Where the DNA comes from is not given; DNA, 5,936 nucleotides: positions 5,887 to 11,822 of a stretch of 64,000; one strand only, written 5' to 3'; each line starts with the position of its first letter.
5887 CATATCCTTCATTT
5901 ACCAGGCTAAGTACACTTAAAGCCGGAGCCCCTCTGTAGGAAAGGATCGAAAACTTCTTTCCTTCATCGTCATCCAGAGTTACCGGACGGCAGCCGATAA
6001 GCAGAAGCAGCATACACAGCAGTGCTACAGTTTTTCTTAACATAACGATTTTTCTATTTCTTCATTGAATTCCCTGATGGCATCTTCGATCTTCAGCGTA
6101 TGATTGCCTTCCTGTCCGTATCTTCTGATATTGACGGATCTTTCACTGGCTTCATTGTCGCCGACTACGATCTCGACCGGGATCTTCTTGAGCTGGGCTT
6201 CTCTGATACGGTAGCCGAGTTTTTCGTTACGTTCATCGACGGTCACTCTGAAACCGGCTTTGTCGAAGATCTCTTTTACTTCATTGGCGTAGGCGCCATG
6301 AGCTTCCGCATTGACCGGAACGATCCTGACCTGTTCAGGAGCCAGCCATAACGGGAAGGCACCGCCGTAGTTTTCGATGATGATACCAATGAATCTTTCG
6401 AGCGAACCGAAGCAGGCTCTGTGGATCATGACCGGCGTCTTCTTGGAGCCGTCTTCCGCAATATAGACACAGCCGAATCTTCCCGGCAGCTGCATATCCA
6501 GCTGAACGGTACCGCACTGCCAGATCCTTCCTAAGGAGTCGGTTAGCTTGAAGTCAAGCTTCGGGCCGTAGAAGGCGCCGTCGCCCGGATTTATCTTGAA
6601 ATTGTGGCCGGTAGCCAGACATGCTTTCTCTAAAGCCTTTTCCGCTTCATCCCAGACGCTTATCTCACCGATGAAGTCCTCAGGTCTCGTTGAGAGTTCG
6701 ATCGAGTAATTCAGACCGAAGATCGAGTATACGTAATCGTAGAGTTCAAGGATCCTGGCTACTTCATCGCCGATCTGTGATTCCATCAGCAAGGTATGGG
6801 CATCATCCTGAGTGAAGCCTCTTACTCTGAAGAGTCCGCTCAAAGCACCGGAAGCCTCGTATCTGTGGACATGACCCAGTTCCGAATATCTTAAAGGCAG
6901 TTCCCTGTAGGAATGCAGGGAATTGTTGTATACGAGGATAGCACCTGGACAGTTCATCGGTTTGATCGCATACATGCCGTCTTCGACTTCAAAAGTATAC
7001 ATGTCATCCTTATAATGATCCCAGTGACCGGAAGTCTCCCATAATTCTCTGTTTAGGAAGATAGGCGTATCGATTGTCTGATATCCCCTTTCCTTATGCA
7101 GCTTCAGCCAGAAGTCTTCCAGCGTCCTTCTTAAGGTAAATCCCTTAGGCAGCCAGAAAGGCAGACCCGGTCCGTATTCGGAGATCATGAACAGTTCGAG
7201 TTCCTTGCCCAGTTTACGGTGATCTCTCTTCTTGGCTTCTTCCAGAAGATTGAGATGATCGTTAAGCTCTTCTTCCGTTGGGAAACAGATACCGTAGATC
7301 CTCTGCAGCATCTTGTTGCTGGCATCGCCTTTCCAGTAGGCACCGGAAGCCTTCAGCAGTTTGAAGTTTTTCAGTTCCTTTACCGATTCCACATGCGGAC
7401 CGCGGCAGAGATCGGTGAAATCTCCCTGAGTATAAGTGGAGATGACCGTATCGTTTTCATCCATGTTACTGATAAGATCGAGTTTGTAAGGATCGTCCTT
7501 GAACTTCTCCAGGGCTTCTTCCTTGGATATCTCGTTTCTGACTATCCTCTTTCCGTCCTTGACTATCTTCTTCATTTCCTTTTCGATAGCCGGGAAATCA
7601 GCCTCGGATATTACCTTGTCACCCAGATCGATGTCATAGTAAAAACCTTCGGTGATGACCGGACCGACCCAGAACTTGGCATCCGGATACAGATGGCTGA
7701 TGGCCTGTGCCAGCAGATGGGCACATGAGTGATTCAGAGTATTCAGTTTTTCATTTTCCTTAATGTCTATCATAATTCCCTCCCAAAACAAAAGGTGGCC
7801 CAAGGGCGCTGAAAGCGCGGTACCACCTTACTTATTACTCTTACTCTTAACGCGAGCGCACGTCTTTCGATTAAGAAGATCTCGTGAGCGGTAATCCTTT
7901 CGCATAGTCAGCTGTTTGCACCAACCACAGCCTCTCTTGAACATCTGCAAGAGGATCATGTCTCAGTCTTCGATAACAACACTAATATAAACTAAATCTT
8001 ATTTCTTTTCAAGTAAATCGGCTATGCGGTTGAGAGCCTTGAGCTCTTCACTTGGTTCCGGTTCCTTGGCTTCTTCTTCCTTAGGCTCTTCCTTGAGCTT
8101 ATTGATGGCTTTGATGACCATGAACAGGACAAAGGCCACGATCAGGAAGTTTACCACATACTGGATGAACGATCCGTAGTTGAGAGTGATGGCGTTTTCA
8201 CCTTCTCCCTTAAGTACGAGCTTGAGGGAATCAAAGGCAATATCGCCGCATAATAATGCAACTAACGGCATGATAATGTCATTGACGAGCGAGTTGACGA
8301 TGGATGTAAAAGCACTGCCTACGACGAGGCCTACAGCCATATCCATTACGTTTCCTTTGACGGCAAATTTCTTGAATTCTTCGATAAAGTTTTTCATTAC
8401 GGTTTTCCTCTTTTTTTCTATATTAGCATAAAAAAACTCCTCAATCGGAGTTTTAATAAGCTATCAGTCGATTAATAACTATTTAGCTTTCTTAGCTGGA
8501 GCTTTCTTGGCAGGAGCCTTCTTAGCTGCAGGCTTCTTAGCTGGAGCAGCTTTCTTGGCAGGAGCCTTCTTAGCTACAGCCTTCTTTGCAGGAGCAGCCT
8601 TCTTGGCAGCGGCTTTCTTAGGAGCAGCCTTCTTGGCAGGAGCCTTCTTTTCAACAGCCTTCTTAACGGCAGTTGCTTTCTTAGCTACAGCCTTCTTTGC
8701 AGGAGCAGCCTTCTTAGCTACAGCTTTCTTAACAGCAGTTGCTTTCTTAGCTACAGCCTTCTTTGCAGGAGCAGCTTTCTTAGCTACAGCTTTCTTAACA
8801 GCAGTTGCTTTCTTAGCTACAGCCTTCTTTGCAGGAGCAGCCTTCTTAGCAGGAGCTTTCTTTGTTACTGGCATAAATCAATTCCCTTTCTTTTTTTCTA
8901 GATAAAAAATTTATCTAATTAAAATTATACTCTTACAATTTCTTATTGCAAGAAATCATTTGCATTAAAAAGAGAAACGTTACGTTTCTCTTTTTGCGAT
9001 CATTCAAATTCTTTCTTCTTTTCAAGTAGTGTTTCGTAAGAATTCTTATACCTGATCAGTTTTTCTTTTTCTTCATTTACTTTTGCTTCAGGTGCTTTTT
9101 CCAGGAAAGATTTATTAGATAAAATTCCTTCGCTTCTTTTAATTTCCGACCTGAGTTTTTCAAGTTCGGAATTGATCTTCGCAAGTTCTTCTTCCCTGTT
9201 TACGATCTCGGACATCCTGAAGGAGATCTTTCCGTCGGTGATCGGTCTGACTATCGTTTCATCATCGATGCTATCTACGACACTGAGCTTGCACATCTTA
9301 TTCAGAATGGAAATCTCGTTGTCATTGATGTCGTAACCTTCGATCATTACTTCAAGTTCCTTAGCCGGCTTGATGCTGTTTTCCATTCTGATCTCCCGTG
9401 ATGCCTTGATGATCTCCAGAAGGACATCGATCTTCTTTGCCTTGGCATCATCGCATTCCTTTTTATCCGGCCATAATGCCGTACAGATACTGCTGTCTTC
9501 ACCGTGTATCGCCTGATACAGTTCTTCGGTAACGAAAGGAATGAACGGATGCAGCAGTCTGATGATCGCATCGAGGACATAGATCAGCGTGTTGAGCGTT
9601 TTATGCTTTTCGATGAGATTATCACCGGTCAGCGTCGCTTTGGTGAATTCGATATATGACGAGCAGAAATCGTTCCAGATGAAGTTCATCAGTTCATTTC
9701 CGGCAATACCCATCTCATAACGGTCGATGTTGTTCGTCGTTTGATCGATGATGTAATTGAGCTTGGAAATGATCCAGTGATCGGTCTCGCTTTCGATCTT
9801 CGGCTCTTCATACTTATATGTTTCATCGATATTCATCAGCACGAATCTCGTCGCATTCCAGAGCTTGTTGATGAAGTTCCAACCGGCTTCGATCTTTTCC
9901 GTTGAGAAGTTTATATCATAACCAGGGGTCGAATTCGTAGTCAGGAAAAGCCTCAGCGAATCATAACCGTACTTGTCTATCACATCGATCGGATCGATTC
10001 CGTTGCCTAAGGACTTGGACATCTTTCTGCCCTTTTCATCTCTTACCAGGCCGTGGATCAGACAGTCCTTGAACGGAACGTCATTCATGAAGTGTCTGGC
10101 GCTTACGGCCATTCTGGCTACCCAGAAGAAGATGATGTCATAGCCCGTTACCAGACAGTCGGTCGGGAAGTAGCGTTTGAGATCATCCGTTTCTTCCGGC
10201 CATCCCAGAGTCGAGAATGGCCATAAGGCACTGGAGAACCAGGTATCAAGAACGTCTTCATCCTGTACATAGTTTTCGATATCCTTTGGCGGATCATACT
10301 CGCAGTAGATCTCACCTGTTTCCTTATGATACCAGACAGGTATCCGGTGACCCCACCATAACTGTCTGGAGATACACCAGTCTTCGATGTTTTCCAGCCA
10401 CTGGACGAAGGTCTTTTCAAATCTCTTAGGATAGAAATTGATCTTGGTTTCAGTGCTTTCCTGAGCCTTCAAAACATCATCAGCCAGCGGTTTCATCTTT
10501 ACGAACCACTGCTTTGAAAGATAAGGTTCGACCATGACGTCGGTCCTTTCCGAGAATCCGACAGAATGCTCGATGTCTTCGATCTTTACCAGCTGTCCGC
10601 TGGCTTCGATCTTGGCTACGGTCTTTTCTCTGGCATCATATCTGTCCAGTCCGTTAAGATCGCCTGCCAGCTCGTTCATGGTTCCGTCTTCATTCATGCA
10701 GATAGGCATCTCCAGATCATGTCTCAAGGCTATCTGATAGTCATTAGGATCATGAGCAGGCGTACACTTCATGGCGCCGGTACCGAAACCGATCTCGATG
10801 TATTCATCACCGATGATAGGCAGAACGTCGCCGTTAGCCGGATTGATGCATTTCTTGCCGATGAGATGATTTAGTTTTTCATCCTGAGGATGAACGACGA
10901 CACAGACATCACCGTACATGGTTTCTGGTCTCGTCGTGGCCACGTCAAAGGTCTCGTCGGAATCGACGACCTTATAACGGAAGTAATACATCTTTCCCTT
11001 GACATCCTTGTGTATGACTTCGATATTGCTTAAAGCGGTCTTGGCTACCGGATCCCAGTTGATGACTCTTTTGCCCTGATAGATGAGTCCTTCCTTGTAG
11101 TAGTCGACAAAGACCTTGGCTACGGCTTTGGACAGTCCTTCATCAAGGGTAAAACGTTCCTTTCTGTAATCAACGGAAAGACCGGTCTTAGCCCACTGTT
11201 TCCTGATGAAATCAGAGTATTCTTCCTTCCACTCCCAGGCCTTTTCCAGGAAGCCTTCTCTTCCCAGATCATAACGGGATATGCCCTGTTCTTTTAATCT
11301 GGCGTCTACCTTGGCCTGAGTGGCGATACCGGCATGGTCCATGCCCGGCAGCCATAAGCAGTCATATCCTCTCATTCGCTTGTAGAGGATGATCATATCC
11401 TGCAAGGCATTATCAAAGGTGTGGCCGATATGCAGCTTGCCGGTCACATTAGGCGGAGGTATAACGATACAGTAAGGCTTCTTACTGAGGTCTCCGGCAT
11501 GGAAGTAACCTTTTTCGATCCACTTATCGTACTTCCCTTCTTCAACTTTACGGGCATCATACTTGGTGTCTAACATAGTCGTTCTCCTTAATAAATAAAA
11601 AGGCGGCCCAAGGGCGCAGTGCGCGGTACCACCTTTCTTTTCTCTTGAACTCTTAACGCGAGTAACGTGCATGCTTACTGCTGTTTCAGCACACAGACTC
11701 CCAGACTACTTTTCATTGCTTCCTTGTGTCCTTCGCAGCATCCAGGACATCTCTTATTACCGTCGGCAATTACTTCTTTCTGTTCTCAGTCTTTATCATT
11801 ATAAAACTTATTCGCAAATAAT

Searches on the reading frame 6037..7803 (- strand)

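Call 76: search_protein_families(library=pfam, proteins=[window:6037-7803:-], max_evalue=0.00001)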
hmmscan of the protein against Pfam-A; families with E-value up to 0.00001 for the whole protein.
window:6037-7803:- (588 aa): 3 families
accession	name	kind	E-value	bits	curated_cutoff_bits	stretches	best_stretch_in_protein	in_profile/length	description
PF00587.30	tRNA-synt_2b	-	4.3e-46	157.7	29.3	1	269-479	1-179/179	tRNA synthetase class II core domain (G, H, P, S and T)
PF03129.25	HGTP_anticodon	-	2.9e-21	75.9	21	1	491-581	1-93/94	Anticodon binding domain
PF07973.19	tRNA_SAD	-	5.7e-16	58.7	24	1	121-170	1-44/44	Threonyl and Alanyl tRNA synthetase second additional domain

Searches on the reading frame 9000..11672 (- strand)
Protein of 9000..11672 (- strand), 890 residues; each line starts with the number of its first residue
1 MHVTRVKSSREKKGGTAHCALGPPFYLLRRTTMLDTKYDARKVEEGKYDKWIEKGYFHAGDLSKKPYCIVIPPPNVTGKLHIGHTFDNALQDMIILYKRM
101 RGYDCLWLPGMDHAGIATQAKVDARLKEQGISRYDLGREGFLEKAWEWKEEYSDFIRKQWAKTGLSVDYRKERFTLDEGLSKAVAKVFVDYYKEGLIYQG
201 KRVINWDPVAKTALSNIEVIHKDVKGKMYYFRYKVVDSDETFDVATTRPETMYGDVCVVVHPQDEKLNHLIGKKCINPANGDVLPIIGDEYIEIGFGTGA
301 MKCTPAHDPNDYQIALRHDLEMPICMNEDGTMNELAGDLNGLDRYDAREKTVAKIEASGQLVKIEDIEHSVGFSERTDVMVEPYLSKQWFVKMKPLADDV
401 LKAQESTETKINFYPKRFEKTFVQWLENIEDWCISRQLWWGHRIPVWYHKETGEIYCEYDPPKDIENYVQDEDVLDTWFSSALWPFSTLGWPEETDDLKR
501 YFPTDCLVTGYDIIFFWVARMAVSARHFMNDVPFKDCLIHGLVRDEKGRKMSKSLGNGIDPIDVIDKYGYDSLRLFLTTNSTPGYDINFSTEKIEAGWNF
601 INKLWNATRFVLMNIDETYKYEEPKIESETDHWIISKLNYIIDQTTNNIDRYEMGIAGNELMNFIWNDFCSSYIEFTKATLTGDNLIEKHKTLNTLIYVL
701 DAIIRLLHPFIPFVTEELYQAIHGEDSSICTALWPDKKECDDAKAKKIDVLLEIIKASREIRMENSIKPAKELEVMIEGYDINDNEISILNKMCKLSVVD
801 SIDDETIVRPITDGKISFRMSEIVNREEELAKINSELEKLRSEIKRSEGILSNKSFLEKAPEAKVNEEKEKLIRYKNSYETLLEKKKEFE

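Call 76: search_protein_families(library=pfam, proteins=[window:9000-11672:-], max_evalue=0.00001)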
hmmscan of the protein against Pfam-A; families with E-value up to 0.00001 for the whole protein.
window:9000-11672:- (890 aa): 5 families
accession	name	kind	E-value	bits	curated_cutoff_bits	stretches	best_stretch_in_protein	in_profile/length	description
PF00133.28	tRNA-synt_1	-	1e-148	496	22.7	2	48-458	3-257/414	tRNA synthetases class I (I, L, M and V)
PF08264.19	Anticodon_1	-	6.3e-40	136.9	25.1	1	631-777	1-148/148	Anticodon-binding domain of tRNA ligase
PF09334.17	tRNA-synt_1g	-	8.2e-24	84.5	20.1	2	353-599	150-376/391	tRNA synthetases class I (M)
PF13603.12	tRNA-synt_1_2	-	5.7e-12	45.9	25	1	270-328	84-142/185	Leucyl-tRNA synthetase, editing domain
PF10458.14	Val_tRNA-synt_C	-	1.8e-08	34.9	25.9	1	827-885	3-61/66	Valyl tRNA synthetase tRNA binding arm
